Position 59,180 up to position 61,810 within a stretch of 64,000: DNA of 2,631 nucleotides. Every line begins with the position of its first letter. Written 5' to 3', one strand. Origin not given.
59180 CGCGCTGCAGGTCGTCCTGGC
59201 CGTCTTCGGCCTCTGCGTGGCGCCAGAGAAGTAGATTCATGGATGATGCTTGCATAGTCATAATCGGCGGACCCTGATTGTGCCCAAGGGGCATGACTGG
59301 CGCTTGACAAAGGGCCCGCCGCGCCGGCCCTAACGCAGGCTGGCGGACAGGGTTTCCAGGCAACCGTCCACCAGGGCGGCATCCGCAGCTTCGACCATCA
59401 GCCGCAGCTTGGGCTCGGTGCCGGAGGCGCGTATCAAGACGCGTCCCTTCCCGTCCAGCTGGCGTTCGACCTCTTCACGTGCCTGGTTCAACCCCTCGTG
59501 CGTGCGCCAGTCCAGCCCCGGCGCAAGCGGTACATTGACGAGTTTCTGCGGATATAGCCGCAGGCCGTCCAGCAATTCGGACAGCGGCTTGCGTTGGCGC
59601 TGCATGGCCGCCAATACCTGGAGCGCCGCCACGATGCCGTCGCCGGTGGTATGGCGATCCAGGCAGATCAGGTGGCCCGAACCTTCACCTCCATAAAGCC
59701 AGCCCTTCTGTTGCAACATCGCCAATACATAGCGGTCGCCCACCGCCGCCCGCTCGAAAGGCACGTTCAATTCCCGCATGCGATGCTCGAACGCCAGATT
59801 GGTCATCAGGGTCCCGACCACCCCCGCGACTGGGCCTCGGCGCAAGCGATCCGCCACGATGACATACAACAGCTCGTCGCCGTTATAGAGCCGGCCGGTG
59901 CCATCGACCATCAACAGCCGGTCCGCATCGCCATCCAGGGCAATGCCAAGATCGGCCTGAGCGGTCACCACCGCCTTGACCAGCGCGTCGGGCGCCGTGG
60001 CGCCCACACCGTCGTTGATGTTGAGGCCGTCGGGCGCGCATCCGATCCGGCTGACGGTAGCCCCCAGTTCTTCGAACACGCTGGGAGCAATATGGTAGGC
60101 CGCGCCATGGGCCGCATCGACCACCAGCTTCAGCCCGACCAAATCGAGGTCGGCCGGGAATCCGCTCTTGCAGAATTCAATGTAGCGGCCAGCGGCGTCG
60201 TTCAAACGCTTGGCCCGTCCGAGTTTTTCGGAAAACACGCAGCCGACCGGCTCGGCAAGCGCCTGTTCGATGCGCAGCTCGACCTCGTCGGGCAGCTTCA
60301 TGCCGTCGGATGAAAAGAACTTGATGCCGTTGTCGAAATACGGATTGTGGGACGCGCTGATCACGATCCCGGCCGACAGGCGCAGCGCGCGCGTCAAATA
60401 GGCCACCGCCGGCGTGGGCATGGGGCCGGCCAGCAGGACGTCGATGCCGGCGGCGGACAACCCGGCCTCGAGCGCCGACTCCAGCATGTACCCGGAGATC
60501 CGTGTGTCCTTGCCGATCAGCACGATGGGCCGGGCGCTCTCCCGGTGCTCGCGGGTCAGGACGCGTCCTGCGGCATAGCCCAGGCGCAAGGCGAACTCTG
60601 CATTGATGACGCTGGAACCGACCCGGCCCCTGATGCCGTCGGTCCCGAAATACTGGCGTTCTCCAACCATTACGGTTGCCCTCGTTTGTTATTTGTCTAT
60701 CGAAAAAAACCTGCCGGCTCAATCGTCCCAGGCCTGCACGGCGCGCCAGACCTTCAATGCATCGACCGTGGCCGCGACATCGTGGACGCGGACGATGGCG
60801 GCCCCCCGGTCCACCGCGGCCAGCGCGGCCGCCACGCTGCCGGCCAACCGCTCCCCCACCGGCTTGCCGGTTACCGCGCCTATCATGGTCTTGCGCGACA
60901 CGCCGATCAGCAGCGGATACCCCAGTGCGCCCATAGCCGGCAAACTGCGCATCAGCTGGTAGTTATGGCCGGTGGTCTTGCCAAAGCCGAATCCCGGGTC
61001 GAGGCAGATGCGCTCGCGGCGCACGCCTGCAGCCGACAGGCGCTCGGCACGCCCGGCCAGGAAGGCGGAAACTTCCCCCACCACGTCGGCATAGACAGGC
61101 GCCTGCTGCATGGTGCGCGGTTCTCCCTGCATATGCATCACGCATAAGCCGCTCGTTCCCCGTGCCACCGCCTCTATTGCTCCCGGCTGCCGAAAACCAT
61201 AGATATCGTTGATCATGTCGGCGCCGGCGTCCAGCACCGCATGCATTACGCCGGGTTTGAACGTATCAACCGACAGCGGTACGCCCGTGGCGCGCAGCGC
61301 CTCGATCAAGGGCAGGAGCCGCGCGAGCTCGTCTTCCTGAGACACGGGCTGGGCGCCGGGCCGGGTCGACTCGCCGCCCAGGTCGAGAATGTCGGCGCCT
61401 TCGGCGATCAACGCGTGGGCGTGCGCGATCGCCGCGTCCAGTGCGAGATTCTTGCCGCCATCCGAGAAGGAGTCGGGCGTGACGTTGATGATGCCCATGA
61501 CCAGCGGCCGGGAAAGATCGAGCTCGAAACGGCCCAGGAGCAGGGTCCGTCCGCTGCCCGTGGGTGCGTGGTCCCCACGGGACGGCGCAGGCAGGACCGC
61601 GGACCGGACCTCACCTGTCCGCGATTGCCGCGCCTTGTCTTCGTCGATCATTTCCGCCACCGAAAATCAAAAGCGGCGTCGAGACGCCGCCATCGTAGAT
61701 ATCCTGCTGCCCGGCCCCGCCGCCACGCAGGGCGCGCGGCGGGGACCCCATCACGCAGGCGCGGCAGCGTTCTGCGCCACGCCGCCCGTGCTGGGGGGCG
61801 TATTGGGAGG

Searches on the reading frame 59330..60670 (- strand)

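Call 44: search_protein_families(library=ncbifam, proteins=[window:59330-60670:-], max_evalue=1e-10)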
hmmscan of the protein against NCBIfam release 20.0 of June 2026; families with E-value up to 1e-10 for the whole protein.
window:59330-60670:- (446 aa): 5 families
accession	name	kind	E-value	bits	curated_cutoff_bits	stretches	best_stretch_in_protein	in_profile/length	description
TIGR01455.1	glmM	equivalog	1.3e-171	571.2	447.55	1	8-442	1-437/442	phosphoglucosamine mutase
TIGR03990.1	Arch_GlmM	equivalog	1.1e-90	304.7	439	1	6-442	2-441/444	phosphoglucosamine mutase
NF007088.0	PRK09542.1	equivalog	1e-48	166.5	618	1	12-443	16-451/456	phosphomannomutase/phosphoglucomutase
NF046027.1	PhglucPhmanMutPgmG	equivalog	1.9e-36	125.7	600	1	13-370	15-365/460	phosphoglucomutase/phosphomannomutase PgmG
NF011943.0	PRK15414.1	subfamily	2e-28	99.6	801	1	9-434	8-443/456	phosphomannomutase CpsG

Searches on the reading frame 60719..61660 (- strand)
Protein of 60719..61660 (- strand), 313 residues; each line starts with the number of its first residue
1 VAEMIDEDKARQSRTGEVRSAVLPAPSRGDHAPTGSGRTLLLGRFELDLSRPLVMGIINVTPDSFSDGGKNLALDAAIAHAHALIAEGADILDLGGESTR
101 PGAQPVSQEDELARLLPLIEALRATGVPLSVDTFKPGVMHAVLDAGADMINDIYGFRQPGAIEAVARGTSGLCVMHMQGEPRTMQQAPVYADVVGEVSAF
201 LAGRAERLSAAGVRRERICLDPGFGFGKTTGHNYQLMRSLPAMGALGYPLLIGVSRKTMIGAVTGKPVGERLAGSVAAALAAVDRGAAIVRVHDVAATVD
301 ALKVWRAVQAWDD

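Call 44: search_protein_families(library=ncbifam, proteins=[window:60719-61660:-], max_evalue=1e-10)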
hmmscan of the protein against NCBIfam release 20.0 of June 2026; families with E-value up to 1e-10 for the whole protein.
window:60719-61660:- (313 aa): 6 families
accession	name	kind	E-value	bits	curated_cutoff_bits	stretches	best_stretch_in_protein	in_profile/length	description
TIGR01496.1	DHPS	equivalog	2.1e-99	332.3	162.6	1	54-307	2-257/258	dihydropteroate synthase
NF008625.0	PRK11613.1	equivalog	5.8e-97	324.2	455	1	46-309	9-273/282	dihydropteroate synthase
NF033502.0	Sul4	exception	2e-55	188.3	600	1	51-304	4-271/277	sulfonamide-resistant dihydropteroate synthase Sul4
NF000295.1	Sul2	exception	9e-52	176.5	575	1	53-308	6-264/271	sulfonamide-resistant dihydropteroate synthase Sul2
NF000296.1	Sul3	exception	9.4e-51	172.9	475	1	54-308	4-262/263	sulfonamide-resistant dihydropteroate synthase Sul3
NF000294.1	Sul1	exception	2.6e-37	129.1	600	1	54-297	3-251/278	sulfonamide-resistant dihydropteroate synthase Sul1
